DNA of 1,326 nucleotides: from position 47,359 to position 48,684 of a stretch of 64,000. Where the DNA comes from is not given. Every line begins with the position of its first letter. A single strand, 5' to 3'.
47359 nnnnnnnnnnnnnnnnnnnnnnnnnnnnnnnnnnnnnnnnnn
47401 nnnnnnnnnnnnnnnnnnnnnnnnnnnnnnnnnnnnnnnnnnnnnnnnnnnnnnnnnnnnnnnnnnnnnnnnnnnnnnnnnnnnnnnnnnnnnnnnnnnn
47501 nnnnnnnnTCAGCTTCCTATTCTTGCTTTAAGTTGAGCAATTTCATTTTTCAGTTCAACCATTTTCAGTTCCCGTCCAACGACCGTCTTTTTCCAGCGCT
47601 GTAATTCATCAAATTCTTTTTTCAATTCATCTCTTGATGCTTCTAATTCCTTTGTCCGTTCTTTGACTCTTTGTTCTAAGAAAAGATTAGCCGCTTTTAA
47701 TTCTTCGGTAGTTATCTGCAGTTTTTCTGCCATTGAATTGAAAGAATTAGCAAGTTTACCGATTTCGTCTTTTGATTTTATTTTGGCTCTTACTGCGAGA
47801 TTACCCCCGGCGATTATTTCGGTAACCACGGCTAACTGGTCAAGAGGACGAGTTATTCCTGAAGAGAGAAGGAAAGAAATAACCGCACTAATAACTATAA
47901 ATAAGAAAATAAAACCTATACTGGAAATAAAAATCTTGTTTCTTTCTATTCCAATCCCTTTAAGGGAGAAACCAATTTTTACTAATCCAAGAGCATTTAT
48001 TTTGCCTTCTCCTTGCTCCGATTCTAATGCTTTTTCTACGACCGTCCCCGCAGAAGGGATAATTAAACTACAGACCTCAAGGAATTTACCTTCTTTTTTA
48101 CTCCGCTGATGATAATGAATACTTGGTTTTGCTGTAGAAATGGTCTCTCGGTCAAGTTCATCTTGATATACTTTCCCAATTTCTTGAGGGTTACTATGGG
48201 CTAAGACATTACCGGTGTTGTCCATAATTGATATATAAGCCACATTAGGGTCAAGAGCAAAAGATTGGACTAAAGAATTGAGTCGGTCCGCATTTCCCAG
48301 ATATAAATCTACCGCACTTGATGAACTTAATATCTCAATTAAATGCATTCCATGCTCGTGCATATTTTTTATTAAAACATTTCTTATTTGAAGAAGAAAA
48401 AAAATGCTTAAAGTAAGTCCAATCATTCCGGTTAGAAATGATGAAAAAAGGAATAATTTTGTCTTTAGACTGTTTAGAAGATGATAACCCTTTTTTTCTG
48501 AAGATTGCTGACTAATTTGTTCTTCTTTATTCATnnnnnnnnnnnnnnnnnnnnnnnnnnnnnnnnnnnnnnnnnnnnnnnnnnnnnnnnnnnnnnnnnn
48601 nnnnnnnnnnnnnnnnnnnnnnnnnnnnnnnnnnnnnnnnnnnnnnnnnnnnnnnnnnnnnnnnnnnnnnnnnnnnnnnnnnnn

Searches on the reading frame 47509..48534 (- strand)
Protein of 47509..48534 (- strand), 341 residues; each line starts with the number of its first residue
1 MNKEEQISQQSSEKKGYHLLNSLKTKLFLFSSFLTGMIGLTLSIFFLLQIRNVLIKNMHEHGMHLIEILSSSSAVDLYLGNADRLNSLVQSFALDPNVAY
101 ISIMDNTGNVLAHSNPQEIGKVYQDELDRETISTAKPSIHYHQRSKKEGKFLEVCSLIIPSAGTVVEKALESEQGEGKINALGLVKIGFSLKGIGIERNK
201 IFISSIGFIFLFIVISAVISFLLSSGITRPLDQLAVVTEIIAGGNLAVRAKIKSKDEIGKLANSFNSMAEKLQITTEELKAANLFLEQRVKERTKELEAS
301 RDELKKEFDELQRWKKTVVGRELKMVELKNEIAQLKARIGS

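Call 52: search_protein_families(library=pfam, max_evalue=0.00001, proteins=[window:47509-48534:-])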
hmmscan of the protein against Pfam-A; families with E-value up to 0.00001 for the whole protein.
window:47509-48534:- (341 aa): 2 families
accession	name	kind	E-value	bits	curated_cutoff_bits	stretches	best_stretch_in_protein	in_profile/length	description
PF00672.30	HAMP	-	4.7e-15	56.1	25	1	223-273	2-52/53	HAMP domain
PF17203.10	sCache_3_2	-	9.7e-09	35.9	28.4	1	52-133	4-88/140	Single cache domain 3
